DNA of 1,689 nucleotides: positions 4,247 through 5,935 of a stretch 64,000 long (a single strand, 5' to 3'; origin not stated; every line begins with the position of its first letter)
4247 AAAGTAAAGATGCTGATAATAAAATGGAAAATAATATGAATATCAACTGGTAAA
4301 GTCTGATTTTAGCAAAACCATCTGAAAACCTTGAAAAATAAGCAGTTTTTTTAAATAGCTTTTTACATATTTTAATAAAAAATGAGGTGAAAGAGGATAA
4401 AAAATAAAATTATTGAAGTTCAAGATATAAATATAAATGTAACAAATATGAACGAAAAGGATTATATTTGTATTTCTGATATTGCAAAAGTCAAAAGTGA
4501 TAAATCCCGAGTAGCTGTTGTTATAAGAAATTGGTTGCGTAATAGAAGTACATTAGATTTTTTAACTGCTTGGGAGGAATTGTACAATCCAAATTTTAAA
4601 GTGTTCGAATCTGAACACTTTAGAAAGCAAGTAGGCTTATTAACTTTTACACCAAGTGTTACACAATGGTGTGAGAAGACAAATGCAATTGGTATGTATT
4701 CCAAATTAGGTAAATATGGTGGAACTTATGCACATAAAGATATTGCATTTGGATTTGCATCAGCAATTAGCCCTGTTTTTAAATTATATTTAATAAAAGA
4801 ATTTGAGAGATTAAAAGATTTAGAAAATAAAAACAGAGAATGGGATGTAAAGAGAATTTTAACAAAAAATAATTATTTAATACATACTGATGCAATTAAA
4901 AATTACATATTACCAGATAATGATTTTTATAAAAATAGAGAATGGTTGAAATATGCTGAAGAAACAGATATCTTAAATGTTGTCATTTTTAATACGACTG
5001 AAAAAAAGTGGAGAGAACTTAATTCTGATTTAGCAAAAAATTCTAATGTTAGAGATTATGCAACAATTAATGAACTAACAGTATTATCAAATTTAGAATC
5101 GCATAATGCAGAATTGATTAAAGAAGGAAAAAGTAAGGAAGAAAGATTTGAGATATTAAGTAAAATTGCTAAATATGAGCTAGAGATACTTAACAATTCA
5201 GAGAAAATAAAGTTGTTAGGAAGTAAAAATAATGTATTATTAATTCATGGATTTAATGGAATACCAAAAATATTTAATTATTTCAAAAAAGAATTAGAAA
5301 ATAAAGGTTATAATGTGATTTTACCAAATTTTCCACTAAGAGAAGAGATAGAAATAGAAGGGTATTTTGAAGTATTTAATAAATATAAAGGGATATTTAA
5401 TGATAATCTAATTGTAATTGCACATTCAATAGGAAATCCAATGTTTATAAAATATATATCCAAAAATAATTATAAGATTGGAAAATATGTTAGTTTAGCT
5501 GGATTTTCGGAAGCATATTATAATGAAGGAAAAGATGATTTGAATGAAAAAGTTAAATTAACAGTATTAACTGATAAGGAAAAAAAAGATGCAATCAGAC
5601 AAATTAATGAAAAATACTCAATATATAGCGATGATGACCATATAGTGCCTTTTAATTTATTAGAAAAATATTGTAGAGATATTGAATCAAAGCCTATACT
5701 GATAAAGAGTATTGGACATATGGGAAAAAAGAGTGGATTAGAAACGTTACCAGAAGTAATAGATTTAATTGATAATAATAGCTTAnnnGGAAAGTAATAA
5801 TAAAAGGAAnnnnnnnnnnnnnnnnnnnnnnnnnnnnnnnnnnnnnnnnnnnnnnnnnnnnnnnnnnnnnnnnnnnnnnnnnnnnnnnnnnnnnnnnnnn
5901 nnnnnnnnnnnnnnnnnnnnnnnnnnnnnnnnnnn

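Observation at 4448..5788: KilA-N DNA-binding domain fused to a serine alpha/beta-hydrolase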

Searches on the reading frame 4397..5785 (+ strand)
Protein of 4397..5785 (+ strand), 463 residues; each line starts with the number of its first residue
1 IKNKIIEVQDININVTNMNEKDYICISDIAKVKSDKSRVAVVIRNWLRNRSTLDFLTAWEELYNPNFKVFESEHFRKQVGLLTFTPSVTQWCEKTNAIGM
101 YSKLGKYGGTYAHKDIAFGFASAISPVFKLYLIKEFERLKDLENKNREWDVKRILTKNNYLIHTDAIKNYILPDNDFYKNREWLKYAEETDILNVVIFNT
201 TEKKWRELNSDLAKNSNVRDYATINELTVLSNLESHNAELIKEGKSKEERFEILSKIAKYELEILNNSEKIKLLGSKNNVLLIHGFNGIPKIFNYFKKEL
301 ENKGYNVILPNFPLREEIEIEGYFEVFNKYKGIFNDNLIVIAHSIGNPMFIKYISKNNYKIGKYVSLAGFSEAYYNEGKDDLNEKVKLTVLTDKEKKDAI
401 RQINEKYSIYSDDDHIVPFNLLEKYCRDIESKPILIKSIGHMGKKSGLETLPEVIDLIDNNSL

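Call 3: search_protein_families(library=pfam, proteins=[window:4448-5785:+], max_evalue=1)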
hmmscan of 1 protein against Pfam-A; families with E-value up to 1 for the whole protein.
window:4448-5785:+ (446 aa): 6 families
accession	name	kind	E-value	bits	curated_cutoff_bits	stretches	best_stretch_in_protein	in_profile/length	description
PF04383.19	KilA-N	-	4.2e-17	62.4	23.8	1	3-123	14-105/107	KilA-N domain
PF06821.19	Ser_hydrolase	-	4.8e-08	33.5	22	1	318-442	54-171/172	Serine hydrolase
PF00561.26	Abhydrolase_1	-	2.4e-05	24.6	25.8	1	262-296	2-36/245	alpha/beta hydrolase fold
PF12695.13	Abhydrolase_5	-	0.0007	19.8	27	1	273-382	12-112/164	Alpha/beta hydrolase family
PF12146.15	Hydrolase_4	-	0.28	10.9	27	0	260-291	4-35/239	Serine aminopeptidase, S33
PF20924.2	RLIP76_Ral-bd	-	0.67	10.6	24.5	1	122-139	24-41/49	RLIP76, Ral binding domain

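Call 4: search_protein_families(library=ncbifam, proteins=[window:4448-5785:+], max_evalue=1)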
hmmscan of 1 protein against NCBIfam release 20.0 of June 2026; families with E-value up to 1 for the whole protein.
window:4448-5785:+ (446 aa): 0 families

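Call 5: search_protein_families(library=phrogs, proteins=[window:4448-5785:+], max_evalue=1)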
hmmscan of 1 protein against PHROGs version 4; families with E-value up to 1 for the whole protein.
window:4448-5785:+ (446 aa): 9 families
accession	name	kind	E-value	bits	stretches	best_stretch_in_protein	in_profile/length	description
phrog_2657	-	transcription regulation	7.2e-48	164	1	2-260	19-242/243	transcriptional regulator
phrog_32500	-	unknown function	7.4e-11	42.9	1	4-55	21-69/76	-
phrog_129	-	transcription regulation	4.2e-08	34.4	1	2-130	16-116/273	transcriptional regulator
phrog_2812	-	unknown function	7.6e-07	29.9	1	72-135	60-117/288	-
phrog_34985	-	unknown function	0.026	15.4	1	104-128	28-52/53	-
phrog_789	-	other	0.034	13.8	1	130-296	280-389/637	esterase/lipase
phrog_4350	-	unknown function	0.037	14.6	1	318-417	12-110/178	-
phrog_10657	-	tail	0.041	14.7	1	168-257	62-154/172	tail fiber protein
phrog_21171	-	unknown function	0.14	12.8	1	324-339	13-28/34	-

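Call 6: find_homologous_proteins(query=window:4448-5785:+, max_evalue=0.001)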
Query window:4448-5785:+ (446 aa): 8000 proteins with E <= 0.001 among 8000 candidates; the best 120 are listed.
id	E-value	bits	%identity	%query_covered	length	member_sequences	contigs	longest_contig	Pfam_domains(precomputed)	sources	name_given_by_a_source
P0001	1.6e-293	991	100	100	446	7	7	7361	PF00561.27,PF06821.20,PF04383.20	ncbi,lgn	-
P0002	3.2e-242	822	84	99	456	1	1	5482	PF00561.27,PF06821.20,PF04383.20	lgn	-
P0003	8.9e-166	570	90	65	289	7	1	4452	PF00561.27,PF06821.20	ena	-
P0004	6.0e-158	544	87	65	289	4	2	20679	PF12695.14,PF00561.27,PF06821.20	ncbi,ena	-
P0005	8.0e-151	521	89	59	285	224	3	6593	PF04383.20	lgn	-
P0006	4.3e-150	518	88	59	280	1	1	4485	PF04383.20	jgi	-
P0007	4.8e-150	518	89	58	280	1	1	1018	PF04383.20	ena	-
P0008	7.4e-150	518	87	59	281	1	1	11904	PF04383.20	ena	-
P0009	8.6e-150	517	88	58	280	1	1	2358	PF04383.20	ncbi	-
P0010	4.0e-149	515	87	59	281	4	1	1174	PF04383.20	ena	-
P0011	4.8e-149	515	89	59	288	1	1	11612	PF04383.20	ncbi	-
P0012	5.7e-149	515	86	59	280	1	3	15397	PF04383.20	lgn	-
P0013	6.7e-149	514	86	59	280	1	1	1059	PF04383.20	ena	-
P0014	8.7e-149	514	87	59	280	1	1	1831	PF04383.20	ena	-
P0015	1.1e-148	514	87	59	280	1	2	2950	PF04383.20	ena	-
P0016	1.1e-148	514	87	59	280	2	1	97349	PF04383.20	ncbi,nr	ncbi:MAG: KilA-N domain-containing protein [Bacilli bacterium]|nr:KilA-N domain-containing protein [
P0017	2.1e-148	513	88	58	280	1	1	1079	PF04383.20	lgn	-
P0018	2.2e-148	513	88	58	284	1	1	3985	PF04383.20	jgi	-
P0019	2.7e-148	512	87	59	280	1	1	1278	PF04383.20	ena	-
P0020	3.0e-148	512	87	59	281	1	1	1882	PF04383.20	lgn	-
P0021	3.5e-148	512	86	59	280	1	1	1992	PF04383.20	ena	-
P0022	3.9e-148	512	86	59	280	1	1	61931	PF04383.20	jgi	-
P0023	4.0e-148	512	86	59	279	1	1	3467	PF04383.20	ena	-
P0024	6.2e-148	511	87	59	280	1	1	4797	PF04383.20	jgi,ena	-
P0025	7.3e-148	511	87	58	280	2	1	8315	PF04383.20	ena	-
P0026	8.5e-148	511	88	58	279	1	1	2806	PF04383.20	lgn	-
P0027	1.2e-147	510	87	58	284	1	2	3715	PF04383.20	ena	-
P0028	1.3e-147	510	87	58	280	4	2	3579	PF04383.20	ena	-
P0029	1.3e-147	510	88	58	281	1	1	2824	PF04383.20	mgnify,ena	mgnify:CR=1 FL=1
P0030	1.5e-147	510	88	58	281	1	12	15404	PF04383.20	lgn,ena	-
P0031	1.5e-147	510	88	58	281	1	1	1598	PF04383.20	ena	-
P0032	1.7e-147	510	88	58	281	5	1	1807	PF04383.20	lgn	-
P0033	1.8e-147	510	87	58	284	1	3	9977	PF04383.20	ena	-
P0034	2.2e-147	510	88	58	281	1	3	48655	PF04383.20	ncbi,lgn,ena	-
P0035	2.8e-147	509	86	59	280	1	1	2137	PF04383.20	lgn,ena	-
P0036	3.5e-147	509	87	58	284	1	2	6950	PF04383.20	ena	-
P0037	4.2e-147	509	87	58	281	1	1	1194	PF04383.20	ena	-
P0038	5.3e-147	508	87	58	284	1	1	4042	PF04383.20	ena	-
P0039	5.4e-147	508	86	59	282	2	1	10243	PF04383.20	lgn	-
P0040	6.0e-147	508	87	59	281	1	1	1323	PF04383.20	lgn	-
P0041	6.2e-147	508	87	58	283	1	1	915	PF04383.20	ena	-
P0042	7.4e-147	508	86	58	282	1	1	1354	PF04383.20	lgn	-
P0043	7.7e-147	508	87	59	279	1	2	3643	PF04383.20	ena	-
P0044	9.0e-147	507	86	58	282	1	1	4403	PF04383.20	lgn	-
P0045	1.2e-146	507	87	58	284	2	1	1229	PF04383.20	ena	-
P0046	1.3e-146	507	86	58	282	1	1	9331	PF04383.20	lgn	-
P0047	1.5e-146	507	87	58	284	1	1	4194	PF04383.20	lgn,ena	-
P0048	1.7e-146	507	86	59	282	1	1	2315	PF04383.20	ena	-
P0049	1.7e-146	507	86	59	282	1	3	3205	PF04383.20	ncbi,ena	-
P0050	2.0e-146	506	86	58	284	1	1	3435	PF04383.20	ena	-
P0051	3.4e-146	506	86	58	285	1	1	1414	PF04383.20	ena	-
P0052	3.8e-146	505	86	58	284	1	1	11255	PF04383.20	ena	-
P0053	3.9e-146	505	86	59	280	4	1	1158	PF04383.20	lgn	-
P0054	4.2e-146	505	86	58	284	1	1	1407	PF04383.20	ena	-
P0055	4.8e-146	505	86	58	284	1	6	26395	PF04383.20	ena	-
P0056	4.8e-146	505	86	58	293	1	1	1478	PF04383.20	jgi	-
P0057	5.9e-146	505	86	59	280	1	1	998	PF04383.20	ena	-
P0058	6.3e-146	505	85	59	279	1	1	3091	PF04383.20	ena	-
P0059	6.5e-146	505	85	59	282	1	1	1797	PF04383.20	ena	-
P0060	7.1e-146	505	86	58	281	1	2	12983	PF04383.20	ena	-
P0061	7.5e-146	504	86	58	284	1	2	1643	PF04383.20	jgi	-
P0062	8.1e-146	504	84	59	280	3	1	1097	PF04383.20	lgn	-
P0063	9.1e-146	504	84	59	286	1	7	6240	PF04383.20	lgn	-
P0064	9.1e-146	504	87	58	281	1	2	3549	PF04383.20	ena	-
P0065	9.2e-146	504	85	59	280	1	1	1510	PF04383.20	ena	-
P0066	9.9e-146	504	87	58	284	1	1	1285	PF04383.20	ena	-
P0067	1.1e-145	504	85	59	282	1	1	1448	PF04383.20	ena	-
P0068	1.1e-145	504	85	59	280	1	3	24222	PF04383.20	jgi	-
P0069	1.3e-145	504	85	58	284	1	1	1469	PF04383.20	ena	-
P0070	1.4e-145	504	86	58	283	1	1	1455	PF04383.20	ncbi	-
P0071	1.7e-145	503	85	59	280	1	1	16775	PF04383.20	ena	-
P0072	1.9e-145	503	86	58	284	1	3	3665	PF04383.20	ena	-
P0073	2.3e-145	503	86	58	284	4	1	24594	PF04383.20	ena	-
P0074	2.7e-145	503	86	58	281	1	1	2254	PF04383.20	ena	-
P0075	3.7e-145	502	86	57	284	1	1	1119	PF04383.20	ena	-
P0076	4.8e-145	502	85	59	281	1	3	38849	PF04383.20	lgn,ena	-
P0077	7.1e-145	501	85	58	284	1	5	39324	PF04383.20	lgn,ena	-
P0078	7.3e-145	501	85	58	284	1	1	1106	PF04383.20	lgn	-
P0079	9.2e-145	501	86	58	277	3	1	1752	PF04383.20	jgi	-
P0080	1.1e-144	501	86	58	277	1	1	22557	PF04383.20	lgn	-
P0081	1.1e-144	501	85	58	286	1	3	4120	PF04383.20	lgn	-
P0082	1.1e-144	501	86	59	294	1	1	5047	PF04383.20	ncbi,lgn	ncbi:MAG: KilA-N domain-containing protein [Bacilli bacterium]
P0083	1.9e-144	500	84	59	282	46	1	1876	PF04383.20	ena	-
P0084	2.2e-144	500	86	58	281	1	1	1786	PF04383.20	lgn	-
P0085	4.6e-144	499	85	59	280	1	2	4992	PF04383.20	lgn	-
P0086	9.6e-144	497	84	59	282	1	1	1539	PF04383.20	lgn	-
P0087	1.0e-143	497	83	58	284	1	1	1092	PF04383.20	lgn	-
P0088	1.1e-143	497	85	58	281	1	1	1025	PF04383.20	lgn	-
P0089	1.9e-143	497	83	58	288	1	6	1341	PF04383.20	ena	-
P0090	2.0e-143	496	84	59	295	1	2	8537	PF04383.20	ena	-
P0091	2.1e-143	496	84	58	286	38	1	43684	PF04383.20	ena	-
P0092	2.8e-143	496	83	58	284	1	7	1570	PF04383.20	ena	-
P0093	3.0e-143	496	83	58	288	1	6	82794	PF04383.20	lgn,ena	-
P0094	3.3e-143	496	83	59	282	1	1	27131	PF04383.20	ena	-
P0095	3.9e-143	495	83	58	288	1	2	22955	PF04383.20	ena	-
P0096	5.1e-143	495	85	58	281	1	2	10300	PF04383.20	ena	-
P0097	1.0e-142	494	85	58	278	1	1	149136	PF04383.20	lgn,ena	-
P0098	1.5e-142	494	83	58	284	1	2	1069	PF04383.20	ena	-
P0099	2.5e-142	493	83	59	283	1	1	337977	PF04383.20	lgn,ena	-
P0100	3.5e-142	492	83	58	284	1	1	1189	PF04383.20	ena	-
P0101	6.1e-142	492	86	57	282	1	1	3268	PF04383.20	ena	-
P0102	1.0e-141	491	84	58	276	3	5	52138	PF04383.20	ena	-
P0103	1.8e-141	490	83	58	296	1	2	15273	PF04383.20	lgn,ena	-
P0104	5.5e-141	488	84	57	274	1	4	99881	PF04383.20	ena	-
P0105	2.0e-140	487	84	57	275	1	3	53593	PF04383.20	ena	-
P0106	2.1e-140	486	82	59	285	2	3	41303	PF04383.20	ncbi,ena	-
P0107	2.4e-140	486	84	57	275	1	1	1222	PF04383.20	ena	-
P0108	2.4e-140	486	84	57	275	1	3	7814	PF04383.20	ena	-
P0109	4.4e-140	485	82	58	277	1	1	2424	PF04383.20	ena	-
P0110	8.8e-140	484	85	57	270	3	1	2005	PF04383.20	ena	-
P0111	8.9e-140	484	83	57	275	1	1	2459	PF04383.20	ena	-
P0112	9.5e-140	484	83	57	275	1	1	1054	PF04383.20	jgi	-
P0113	1.6e-139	484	83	57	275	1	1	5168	PF04383.20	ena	-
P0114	1.7e-139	483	83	57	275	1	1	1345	PF04383.20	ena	-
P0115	2.4e-139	483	82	60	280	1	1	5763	PF04383.20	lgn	-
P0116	3.3e-139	483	83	57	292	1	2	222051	PF04383.20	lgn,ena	-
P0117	6.1e-139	482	82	57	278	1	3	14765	PF04383.20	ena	-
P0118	8.2e-139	481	79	59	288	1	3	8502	PF04383.20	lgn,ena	-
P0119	1.2e-138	481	79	59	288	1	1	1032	PF04383.20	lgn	-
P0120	1.2e-138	481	82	57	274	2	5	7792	PF04383.20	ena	-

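Call 7: search_solved_structures(query=window:4448-5785:+, max_evalue=1, show_alignments=3)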
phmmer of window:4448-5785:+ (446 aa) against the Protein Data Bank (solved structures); distinct sequences matched with E-value up to 1: 4.
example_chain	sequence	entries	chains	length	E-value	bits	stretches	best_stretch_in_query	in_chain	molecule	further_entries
1uxo_A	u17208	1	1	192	2e-09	40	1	262-442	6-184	Putative hydrolase YdeN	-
4fbl_A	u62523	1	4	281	0.028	16.4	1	240-294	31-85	LipS lipolytic enzyme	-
4fbm_A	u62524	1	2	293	0.029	16.4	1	240-294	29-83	LipS lipolytic enzyme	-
3dkr_A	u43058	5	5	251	0.069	15.1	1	253-296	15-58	Esterase D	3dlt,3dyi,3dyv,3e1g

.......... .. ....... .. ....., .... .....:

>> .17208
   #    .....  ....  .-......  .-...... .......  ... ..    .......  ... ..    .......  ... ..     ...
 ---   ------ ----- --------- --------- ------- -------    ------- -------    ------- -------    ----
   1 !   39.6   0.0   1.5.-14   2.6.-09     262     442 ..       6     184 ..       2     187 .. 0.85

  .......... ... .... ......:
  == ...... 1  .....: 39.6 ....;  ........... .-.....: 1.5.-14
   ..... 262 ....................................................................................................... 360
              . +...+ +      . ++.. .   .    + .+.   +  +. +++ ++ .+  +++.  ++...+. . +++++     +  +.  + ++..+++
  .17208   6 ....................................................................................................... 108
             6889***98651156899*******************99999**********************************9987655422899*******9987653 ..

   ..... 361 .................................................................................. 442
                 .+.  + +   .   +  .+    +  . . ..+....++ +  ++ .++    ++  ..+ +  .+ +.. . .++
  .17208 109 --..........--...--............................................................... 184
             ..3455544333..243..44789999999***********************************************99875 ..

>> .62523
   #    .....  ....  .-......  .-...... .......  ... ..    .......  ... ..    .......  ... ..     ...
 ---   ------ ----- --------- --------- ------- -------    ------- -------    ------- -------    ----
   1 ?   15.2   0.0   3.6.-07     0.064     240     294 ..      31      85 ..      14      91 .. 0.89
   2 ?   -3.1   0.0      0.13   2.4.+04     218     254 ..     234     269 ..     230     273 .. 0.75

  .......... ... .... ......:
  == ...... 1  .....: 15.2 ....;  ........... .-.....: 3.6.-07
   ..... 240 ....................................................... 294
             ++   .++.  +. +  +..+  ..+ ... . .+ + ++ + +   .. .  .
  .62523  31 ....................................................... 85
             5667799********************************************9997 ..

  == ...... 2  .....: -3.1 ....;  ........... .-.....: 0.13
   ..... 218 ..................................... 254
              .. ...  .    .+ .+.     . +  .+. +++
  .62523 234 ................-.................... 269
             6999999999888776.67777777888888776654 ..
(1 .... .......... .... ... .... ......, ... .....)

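Call 9: find_encoding_contigs(protein=P0001, flank=6000, max_places=8)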
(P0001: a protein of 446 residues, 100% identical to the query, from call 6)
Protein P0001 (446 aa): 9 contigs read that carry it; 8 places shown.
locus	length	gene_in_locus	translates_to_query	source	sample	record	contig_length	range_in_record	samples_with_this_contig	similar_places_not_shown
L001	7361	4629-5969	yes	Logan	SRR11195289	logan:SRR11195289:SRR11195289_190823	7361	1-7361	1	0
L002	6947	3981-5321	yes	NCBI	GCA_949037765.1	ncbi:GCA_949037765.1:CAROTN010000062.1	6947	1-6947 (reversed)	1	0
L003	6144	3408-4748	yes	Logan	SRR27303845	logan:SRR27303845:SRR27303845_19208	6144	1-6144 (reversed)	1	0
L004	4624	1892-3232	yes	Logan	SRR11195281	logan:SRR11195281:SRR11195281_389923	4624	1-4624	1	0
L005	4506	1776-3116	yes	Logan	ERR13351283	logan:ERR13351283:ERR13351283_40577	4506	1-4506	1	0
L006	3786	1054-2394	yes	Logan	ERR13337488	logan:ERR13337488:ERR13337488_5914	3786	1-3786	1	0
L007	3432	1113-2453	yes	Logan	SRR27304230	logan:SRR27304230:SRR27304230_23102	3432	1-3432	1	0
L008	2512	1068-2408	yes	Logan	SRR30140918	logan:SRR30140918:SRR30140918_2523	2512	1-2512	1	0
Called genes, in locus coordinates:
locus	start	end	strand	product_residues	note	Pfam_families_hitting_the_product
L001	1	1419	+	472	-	?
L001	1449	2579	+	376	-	PF00990:GGDEF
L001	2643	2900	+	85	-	PF06135:IreB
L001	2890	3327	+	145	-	PF03652:RuvX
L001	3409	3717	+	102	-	PF06949:DUF1292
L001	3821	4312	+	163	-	-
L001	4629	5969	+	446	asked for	PF04383:KilA-N, PF00561:Abhydrolase_1 (faint), PF06821:Ser_hydrolase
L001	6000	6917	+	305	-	PF03193:RsgA_GTPase (faint), PF01926:MMR_HSR1, PF02421:FeoB_N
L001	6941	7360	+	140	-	?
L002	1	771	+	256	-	?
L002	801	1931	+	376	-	PF00990:GGDEF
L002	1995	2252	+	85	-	PF06135:IreB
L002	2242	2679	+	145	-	PF03652:RuvX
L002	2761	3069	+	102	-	PF06949:DUF1292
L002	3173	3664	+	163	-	-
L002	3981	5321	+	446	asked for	PF04383:KilA-N, PF00561:Abhydrolase_1 (faint), PF06821:Ser_hydrolase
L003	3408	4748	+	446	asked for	PF04383:KilA-N, PF00561:Abhydrolase_1 (faint), PF06821:Ser_hydrolase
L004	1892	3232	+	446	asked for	PF04383:KilA-N, PF00561:Abhydrolase_1 (faint), PF06821:Ser_hydrolase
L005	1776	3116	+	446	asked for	PF04383:KilA-N, PF00561:Abhydrolase_1 (faint), PF06821:Ser_hydrolase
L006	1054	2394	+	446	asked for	PF04383:KilA-N, PF00561:Abhydrolase_1 (faint), PF06821:Ser_hydrolase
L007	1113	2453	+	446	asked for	PF04383:KilA-N, PF00561:Abhydrolase_1 (faint), PF06821:Ser_hydrolase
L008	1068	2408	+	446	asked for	PF04383:KilA-N, PF00561:Abhydrolase_1 (faint), PF06821:Ser_hydrolase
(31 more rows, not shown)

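Call 13: find_encoding_contigs(protein=P0002, flank=6000, max_places=4)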
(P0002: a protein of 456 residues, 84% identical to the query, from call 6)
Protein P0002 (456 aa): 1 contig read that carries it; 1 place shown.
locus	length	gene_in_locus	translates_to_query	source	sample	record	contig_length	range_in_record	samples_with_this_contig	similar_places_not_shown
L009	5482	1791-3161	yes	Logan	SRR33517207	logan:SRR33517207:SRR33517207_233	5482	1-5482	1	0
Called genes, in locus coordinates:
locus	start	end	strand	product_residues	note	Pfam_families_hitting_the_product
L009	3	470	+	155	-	?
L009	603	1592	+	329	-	PF00892:EamA, PF06800:Sugar_transport (faint), PF03151:TPT (weak), PF00892:EamA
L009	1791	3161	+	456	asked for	PF04383:KilA-N, PF00561:Abhydrolase_1 (faint), PF06821:Ser_hydrolase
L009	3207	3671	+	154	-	PF02421:FeoB_N (faint), PF00025:Arf (faint), PF03193:RsgA_GTPase (faint), PF01926:MMR_HSR1 (weak)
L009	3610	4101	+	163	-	PF01926:MMR_HSR1 (weak)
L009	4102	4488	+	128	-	PF00636:Ribonuclease_3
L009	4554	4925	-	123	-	-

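Call 14: find_encoding_contigs(protein=P0003, flank=6000, max_places=4)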
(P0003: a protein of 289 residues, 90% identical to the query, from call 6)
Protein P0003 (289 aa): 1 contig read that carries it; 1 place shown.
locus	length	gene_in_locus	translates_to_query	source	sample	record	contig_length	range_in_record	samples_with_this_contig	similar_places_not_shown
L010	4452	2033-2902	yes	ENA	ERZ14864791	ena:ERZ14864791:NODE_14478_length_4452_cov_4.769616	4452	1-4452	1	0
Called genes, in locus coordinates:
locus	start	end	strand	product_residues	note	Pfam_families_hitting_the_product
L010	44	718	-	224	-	PF04203:Sortase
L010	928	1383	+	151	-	-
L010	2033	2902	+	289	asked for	PF00561:Abhydrolase_1 (faint), PF06821:Ser_hydrolase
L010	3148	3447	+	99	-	-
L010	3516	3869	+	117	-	-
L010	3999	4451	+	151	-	?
